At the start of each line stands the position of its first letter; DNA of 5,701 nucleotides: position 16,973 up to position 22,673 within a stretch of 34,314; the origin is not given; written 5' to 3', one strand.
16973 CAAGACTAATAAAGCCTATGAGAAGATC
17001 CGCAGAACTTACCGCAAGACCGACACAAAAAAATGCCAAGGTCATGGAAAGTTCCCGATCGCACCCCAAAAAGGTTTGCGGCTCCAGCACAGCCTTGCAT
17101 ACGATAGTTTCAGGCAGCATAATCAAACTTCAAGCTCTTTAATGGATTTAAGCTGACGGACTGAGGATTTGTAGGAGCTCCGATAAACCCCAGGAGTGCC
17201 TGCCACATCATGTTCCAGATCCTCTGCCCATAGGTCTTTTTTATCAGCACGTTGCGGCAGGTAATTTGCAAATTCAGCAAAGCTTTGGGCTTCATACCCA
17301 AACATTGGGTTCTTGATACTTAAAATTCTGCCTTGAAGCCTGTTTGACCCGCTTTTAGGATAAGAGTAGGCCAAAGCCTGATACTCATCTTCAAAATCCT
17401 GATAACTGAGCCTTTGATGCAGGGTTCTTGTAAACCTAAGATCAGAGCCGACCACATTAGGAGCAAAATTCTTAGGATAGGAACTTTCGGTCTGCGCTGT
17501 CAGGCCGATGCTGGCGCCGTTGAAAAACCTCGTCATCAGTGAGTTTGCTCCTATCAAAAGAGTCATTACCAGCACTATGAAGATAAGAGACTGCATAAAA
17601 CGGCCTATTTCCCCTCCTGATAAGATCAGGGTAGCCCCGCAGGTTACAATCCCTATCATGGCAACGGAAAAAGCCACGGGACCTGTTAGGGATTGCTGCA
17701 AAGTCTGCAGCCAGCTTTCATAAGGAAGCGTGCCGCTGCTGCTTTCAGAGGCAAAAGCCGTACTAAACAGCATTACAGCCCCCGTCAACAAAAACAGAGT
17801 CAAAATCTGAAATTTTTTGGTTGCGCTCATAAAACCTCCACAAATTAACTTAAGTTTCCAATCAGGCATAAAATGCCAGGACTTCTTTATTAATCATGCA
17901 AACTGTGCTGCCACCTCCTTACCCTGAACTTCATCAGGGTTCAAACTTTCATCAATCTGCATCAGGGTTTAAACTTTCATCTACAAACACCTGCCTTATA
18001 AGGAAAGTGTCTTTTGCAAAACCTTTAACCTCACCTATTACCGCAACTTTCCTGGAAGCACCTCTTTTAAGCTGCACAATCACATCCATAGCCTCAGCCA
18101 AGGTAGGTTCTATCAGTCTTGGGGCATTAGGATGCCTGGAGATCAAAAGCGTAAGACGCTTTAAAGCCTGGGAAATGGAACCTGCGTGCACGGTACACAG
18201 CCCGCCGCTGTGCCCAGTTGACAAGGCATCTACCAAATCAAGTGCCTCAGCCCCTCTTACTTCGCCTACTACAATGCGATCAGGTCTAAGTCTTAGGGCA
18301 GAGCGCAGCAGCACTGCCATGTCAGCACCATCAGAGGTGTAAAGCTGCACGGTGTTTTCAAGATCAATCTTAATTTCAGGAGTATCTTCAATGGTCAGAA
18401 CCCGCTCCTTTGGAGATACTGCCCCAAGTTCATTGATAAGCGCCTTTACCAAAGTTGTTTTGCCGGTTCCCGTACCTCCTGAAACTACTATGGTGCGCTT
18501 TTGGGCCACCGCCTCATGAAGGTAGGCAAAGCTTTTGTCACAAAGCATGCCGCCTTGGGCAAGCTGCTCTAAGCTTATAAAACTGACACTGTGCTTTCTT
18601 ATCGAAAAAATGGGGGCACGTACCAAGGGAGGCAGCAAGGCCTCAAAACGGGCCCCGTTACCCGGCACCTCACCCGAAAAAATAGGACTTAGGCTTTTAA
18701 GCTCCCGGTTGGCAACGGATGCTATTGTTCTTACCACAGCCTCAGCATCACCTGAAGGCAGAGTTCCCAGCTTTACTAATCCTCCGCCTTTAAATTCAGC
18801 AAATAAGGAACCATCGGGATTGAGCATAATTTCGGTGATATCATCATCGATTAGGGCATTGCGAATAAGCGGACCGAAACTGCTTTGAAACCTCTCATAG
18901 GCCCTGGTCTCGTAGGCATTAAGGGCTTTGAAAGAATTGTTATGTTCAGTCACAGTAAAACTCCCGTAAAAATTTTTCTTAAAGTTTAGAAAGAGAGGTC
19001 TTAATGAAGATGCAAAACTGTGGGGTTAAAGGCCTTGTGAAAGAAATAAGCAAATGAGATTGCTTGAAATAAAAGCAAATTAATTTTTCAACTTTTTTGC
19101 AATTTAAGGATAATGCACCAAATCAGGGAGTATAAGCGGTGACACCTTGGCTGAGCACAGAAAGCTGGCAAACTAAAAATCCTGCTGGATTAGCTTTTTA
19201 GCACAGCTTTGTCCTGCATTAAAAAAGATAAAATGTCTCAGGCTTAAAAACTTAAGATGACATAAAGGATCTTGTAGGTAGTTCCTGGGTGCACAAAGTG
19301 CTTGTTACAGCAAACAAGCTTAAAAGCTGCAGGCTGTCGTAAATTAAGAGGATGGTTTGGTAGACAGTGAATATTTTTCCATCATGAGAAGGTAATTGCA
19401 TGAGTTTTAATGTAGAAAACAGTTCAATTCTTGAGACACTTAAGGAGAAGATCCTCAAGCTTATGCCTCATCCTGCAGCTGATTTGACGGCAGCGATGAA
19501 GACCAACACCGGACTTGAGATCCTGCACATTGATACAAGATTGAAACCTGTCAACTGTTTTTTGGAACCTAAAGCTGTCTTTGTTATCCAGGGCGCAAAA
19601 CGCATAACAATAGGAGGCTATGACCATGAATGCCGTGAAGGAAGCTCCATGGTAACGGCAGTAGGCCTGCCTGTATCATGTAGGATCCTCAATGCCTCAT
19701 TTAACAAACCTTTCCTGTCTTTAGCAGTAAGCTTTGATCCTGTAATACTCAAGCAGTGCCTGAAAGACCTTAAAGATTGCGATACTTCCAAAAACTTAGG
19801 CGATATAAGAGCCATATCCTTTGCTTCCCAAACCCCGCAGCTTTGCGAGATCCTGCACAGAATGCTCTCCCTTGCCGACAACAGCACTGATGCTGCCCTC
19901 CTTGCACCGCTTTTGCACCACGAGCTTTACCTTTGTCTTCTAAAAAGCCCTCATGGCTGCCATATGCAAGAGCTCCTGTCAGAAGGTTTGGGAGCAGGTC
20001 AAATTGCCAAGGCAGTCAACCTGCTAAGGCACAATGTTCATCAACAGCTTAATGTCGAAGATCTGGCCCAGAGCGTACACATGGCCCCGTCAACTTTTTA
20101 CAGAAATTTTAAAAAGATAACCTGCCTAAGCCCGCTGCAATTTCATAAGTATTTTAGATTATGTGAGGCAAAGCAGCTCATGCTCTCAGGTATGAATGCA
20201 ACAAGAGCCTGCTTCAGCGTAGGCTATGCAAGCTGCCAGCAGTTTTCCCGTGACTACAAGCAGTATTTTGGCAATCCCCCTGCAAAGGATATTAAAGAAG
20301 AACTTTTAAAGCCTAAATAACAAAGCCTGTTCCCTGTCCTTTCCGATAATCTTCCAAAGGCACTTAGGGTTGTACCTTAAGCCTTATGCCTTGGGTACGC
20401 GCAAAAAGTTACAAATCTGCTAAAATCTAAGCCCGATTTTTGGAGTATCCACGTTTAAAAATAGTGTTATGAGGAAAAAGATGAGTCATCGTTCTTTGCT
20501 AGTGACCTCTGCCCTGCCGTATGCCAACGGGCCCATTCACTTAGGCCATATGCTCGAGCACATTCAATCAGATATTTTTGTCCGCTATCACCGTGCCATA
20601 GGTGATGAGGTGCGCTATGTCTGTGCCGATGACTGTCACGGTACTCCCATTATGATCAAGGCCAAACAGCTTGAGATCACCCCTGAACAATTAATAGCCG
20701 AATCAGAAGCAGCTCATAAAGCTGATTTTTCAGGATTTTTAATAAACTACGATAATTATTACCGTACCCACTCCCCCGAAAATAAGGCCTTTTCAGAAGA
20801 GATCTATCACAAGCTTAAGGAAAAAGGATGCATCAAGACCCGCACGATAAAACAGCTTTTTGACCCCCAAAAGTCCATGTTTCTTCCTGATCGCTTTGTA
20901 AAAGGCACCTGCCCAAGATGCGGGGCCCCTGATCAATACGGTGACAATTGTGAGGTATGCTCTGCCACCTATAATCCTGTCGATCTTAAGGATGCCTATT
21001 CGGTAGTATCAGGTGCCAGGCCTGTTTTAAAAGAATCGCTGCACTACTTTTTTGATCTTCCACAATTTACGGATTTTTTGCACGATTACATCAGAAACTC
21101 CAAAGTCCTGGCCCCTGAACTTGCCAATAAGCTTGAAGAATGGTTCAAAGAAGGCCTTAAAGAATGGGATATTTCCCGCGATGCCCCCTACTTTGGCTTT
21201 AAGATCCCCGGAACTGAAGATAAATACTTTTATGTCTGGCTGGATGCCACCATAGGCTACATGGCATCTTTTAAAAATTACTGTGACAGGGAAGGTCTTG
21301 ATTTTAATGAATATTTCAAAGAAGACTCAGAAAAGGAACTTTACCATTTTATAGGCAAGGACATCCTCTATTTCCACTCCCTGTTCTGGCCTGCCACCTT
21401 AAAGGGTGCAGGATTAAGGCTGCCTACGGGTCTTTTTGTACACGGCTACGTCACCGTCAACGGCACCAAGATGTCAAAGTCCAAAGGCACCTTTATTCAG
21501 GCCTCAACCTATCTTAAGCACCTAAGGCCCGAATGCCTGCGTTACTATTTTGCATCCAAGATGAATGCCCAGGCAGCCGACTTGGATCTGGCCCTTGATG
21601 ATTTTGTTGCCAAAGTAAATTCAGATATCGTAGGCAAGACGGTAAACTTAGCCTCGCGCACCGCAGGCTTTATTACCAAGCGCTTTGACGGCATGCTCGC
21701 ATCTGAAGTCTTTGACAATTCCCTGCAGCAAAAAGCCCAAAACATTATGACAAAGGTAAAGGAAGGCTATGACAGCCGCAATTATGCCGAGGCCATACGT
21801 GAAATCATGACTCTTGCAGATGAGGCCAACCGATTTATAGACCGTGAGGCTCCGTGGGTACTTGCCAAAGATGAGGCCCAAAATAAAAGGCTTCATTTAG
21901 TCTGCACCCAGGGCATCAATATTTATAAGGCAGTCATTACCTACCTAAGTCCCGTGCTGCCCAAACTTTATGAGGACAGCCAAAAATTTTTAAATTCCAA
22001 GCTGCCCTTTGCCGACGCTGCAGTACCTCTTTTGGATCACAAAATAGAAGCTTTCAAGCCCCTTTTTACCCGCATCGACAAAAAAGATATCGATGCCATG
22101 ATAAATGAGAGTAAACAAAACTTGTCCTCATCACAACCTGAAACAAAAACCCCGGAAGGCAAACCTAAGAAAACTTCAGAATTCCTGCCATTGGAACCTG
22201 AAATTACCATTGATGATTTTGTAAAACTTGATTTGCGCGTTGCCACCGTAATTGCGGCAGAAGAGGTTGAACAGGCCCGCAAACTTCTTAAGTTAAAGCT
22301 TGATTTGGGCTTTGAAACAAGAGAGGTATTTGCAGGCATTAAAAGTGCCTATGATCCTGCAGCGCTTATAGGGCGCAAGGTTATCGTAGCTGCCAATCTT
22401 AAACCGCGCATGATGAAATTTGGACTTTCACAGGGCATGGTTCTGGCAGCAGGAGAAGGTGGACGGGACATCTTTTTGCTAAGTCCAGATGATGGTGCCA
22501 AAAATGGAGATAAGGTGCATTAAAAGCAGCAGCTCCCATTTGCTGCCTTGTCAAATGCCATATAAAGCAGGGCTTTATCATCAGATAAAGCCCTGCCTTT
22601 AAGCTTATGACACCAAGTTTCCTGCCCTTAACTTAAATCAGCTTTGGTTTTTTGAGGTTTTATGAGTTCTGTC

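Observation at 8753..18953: Orphan, intact IncP-Tra2-order Trb type IV secretion operon with no coupling protein, relaxase or mobility genes, embedded among housekeeping genes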

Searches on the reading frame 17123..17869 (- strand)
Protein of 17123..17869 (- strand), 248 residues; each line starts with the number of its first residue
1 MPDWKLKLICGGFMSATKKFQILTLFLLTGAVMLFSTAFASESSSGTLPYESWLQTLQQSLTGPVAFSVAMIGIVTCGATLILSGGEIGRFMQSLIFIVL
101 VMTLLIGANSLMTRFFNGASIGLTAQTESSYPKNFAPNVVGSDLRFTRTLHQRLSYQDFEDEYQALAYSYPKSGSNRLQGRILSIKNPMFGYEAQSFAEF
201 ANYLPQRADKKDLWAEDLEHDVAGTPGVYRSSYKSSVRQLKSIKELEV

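Call 4: search_protein_families(library=pfam, proteins=[window:17123-17869:-], max_evalue=0.01)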
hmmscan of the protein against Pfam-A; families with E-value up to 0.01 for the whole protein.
window:17123-17869:- (248 aa): 1 family
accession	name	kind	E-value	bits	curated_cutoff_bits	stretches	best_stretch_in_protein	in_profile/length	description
PF04956.18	TrbC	-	7.2e-15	55.4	27.9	1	16-113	6-96/98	TrbC/VIRB2 pilin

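Call 5: search_protein_families(library=ncbifam, proteins=[window:17123-17869:-], max_evalue=0.01)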
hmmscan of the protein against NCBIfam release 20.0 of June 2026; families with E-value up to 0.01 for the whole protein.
window:17123-17869:- (248 aa): 2 families
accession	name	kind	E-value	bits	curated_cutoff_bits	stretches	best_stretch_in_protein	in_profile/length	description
NF010467.0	PRK13892.1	equivalog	5.6e-31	107.4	179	1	21-121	16-117/145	conjugal transfer system pilin TrbC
NF010445.0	PRK13871.1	equivalog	1.2e-18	67.5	211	1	18-130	6-118/135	conjugal transfer pilin TrbC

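Call 42: search_protein_families(library=padloc, proteins=[window:17123-17869:-], max_evalue=0.01)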
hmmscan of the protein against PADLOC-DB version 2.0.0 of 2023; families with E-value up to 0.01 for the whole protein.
window:17123-17869:- (248 aa): 0 families

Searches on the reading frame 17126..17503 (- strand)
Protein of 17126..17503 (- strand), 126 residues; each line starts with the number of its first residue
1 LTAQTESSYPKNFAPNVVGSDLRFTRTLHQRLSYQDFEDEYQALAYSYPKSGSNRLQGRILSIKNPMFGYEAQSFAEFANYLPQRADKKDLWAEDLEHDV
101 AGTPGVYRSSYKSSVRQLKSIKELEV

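Call 63: search_protein_families(library=pfam, proteins=[window:17126-17503:-], max_evalue=0.1)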
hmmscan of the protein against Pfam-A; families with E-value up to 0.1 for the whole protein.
seq(126 aa): 0 families

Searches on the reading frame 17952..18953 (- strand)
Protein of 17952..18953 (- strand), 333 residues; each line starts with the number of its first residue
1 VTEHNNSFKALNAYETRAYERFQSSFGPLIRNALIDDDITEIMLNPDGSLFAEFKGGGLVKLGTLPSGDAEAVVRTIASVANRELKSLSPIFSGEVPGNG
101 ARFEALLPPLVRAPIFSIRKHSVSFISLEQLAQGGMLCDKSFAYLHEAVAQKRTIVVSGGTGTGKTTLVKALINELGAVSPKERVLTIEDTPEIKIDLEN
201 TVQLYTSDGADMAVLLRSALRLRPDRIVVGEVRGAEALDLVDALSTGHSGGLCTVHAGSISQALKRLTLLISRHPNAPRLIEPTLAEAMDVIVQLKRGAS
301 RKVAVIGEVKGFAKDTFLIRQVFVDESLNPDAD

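Call 4: search_protein_families(library=pfam, proteins=[window:17952-18953:-], max_evalue=0.01)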
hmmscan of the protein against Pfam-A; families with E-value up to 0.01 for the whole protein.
window:17952-18953:- (333 aa): 14 families
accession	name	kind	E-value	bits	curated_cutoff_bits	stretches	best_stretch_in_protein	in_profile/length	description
PF00437.27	T2SSE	-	3.9e-37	128.2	24.9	1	111-297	102-279/370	Type II/IV secretion system protein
PF13245.12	AAA_19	-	7.3e-05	23.4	25.1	1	149-188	5-47/134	AAA domain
PF04851.21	ResIII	-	9.7e-05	22.8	22.5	1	150-211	21-82/164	Type III restriction enzyme, res subunit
PF20720.3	nSTAND3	-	0.00029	21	27.2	1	142-195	7-58/155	Novel STAND NTPase 3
PF13401.12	AAA_22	-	0.00033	21.4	27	1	151-189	4-40/130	AAA domain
PF02367.23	TsaE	-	0.00038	20.8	26.6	1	145-178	14-47/128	Threonylcarbamoyl adenosine biosynthesis protein TsaE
PF05729.18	NACHT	-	0.0014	19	26.7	0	153-177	1-25/167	NACHT domain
PF13191.12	AAA_16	-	0.0015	19.5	32.6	1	146-177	17-49/167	AAA ATPase domain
PF00004.35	AAA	-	0.0017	19.2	21.2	1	156-178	2-24/131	ATPase family associated with various cellular activities (AAA)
PF13521.12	AAA_28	-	0.002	18.8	27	1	155-177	2-24/164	AAA domain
PF25199.1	nSTAND_NTPase5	-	0.0025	18.1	34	1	148-197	37-85/145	Novel STAND NTPase 5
PF12774.13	AAA_6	-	0.0056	16.2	25.2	1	137-178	17-58/327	Hydrolytic ATP binding site of dynein motor region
PF01935.23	DUF87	-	0.0074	16.8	23.2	0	153-182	24-52/220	Helicase HerA, central domain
PF12775.13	AAA_7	-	0.0088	16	25.8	0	145-177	26-58/181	P-loop containing dynein motor region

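Call 5: search_protein_families(library=ncbifam, proteins=[window:17952-18953:-], max_evalue=0.01)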
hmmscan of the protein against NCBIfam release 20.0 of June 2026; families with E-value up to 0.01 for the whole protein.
window:17952-18953:- (333 aa): 31 families (the best 25 are shown)
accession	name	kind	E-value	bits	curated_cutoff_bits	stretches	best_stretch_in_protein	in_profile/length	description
NF010469.0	PRK13894.1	subfamily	1.9e-92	310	508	1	11-321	8-319/320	conjugal transfer ATPase TrbB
TIGR02782.1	TrbB_P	equivalog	2.3e-91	306.2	304.55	1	18-317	2-301/303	P-type conjugative transfer ATPase TrbB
NF010407.0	PRK13833.1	subfamily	2.9e-81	273.4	499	1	16-319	8-310/323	conjugal transfer protein TrbB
TIGR02788.1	VirB11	equivalog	4e-56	190.3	249.95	1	34-303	2-303/308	P-type DNA transfer ATPase VirB11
TIGR03819.1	heli_sec_ATPase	hypoth_equivalog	6.3e-53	180.1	373.15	1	21-305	47-337/340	TadA family conjugal transfer-associated ATPase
NF010475.0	PRK13900.1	equivalog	3e-42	144.9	389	2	143-304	151-318/333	type IV secretion system ATPase VirB11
NF010425.0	PRK13851.1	equivalog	3.1e-31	108.5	461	1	143-309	153-324/344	type IV secretion system protein VirB11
NF058587.1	archaellum_moto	equivalog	5.5e-30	104.6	550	1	74-324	196-450/527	archaellum flagellar ATPase motor FlaI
NF053672.1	bindosome_BasE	exception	9.6e-21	74.1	1000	1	108-271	225-392/512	bindosome assembly system ATPase subunit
NF041000.1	ATPase_ComGA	equivalog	2.3e-20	72.7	300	1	136-270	111-245/267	competence type IV pilus ATPase ComGA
TIGR02533.1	type_II_gspE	equivalog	8.2e-16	57.7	630.25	1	135-268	226-357/486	type II secretion system ATPase GspE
TIGR01420.1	pilT_fam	subfamily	1.9e-15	57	319.1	1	148-293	117-263/343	PilT/PilU family type 4a pilus ATPase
NF007755.0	PRK10436.1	equivalog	2.4e-15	56.1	617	1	135-270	202-335/465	type II secretion system protein GspE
TIGR02538.1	type_IV_pilB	equivalog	2.7e-15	56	675.65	1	142-268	305-430/564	type IV-A pilus assembly ATPase PilB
TIGR02525.1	plasmid_TraJ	equivalog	1.8e-11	43.6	368.3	1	156-271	153-273/372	plasmid transfer ATPase TraJ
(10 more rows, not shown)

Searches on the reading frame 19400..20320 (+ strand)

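Call 6: search_protein_families(library=ncbifam, proteins=[window:19400-20320:+], max_evalue=0.00001)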
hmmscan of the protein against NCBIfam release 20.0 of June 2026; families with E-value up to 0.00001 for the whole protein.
window:19400-20320:+ (306 aa): 8 families
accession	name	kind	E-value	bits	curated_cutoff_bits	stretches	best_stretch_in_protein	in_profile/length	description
TIGR04094.1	adjacent_YSIRK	equivalog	9.1e-11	41.3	200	1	202-294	287-379/383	YSIRK-targeted surface antigen transcriptional regulator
NF041686.2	ant_diox_reg_AndR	equivalog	2.1e-10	40.7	350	1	135-298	151-318/321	anthranilate 1,2-dioxygenase regulatory protein AndR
NF006902.0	PRK09393.1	equivalog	2.5e-10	40.1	425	1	197-296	217-317/327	transcriptional regulator FtrA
NF052371.1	TransRegGbdRPseu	equivalog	1.1e-09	37.9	480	1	199-298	224-324/365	choline metabolism transcriptional regulator GbdR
NF007860.0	PRK10572.1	equivalog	2.5e-08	33.1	208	1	201-296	184-280/292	arabinose operon transcriptional regulator AraC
NF010028.0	PRK13503.1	equivalog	9.2e-08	31.8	288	1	198-299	169-270/278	HTH-type transcriptional activator RhaS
NF011964.0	PRK15435.1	equivalog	1e-07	31.3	345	1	200-291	85-174/354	bifunctional DNA-binding transcriptional regulator/O6-methylguanine-DNA methyltransferase Ada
NF040475.1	chlor_reg_RclR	equivalog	3.6e-07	29.8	400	1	203-295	180-273/284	reactive chlorine-specific transcriptional regulator RclR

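Call 42: search_protein_families(library=padloc, proteins=[window:19400-20320:+], max_evalue=0.01)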
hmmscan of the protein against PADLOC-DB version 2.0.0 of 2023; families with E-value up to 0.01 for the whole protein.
window:19400-20320:+ (306 aa): 0 families

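Call 63: search_protein_families(library=pfam, proteins=[window:19400-20320:+], max_evalue=0.1)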
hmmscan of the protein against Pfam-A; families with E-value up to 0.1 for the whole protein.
window:19400-20320:+ (306 aa): 8 families
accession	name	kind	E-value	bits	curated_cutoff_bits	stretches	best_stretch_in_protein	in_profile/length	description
PF06719.19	AraC_N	-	1.6e-31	109.4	24.2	1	38-186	4-148/150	AraC-type transcriptional regulator N-terminus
PF12833.13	HTH_18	-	6.9e-17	62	33.6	1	222-296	1-76/80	Helix-turn-helix domain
PF00165.29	HTH_AraC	-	1.7e-09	38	26.6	1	209-248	1-40/42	Bacterial regulatory helix-turn-helix proteins, AraC family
PF02311.25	AraC_binding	-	0.0069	16.6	21.1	1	61-172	28-131/135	AraC-like ligand binding domain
PF05043.19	Mga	-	0.031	15.3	21.1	1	206-241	19-55/87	Mga helix-turn-helix domain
PF00440.29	TetR_N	-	0.033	14.4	24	1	204-238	4-38/47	Bacterial regulatory proteins, tetR family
PF22200.2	ExsA_N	-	0.038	14.8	27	1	60-186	4-130/136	ExsA N-terminal regulatory domain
PF02796.21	HTH_7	-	0.059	13.9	23.8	0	190-208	15-33/45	Helix-turn-helix domain of resolvase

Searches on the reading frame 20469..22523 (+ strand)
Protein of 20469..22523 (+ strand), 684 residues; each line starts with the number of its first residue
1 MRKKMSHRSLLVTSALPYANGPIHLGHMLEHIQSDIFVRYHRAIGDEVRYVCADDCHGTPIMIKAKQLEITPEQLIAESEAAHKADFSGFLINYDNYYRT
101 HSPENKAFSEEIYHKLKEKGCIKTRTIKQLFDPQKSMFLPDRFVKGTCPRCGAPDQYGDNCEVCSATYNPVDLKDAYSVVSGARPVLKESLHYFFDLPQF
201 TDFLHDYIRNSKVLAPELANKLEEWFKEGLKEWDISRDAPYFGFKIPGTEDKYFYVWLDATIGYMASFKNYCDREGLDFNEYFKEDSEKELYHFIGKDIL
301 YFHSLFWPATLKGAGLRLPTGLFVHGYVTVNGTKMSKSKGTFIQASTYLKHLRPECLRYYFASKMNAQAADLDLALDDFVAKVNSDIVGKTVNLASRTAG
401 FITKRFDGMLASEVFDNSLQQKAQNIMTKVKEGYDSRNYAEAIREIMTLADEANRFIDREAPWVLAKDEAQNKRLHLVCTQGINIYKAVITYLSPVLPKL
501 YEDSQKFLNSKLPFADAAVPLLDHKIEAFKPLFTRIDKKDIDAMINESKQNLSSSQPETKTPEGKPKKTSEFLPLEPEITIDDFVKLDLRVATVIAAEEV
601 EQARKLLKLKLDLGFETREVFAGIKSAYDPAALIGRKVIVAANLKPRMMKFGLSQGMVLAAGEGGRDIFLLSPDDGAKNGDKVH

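Call 6: search_protein_families(library=ncbifam, proteins=[window:20469-22523:+], max_evalue=0.00001)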
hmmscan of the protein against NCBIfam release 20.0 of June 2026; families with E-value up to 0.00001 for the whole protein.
window:20469-22523:+ (684 aa): 24 families
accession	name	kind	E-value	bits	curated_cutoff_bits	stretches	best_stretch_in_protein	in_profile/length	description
NF001100.0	PRK00133.1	equivalog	2e-278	925.5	587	1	6-684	3-676/676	methionine--tRNA ligase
TIGR00398.1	metG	equivalog_domain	2.2e-179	597.6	336.35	1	11-537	2-530/530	methionine--tRNA ligase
NF008900.0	PRK12267.1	equivalog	1.1e-123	414.1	598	1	7-683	3-647/648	methionine--tRNA ligase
NF008860.0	PRK11893.2-2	equivalog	2.4e-44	152.3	761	2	292-501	329-540/583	methionine--tRNA ligase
TIGR00399.1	metG_C_term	equivalog_domain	1.3e-41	141.7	116.65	1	543-683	2-138/139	methionine--tRNA ligase subunit beta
NF008859.0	PRK11893.2-1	equivalog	3.5e-35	121.9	553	1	11-382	5-376/498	methionine--tRNA ligase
NF008957.0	PRK12300.1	subfamily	3.5e-26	91.4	677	2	7-83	31-107/946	leucine--tRNA ligase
NF008863.0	PRK11893.2-5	equivalog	4.9e-24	84.8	551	1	8-443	5-439/531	methionine--tRNA ligase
TIGR00392.1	ileS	equivalog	3.9e-22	78.3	621.4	2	17-79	45-108/861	isoleucine--tRNA ligase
TIGR00395.1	leuS_arch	equivalog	1.3e-18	66.5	648.5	2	318-502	604-770/938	leucine--tRNA ligase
NF009687.0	PRK13208.1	equivalog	4.2e-18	64.9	738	2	17-134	47-179/801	valine--tRNA ligase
TIGR00396.1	leuS_bact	equivalog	6.6e-18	64.2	548.4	1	9-153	30-179/843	leucine--tRNA ligase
TIGR00422.1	valS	equivalog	8.3e-16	57.2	612.1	2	15-65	40-90/863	valine--tRNA ligase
NF007495.0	PRK10089.1-4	equivalog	8e-15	55.4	117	1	578-684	4-113/113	tRNA-binding protein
NF007496.0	PRK10089.1-5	equivalog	2.1e-14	53.6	171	1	580-683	3-108/109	chaperone CsaA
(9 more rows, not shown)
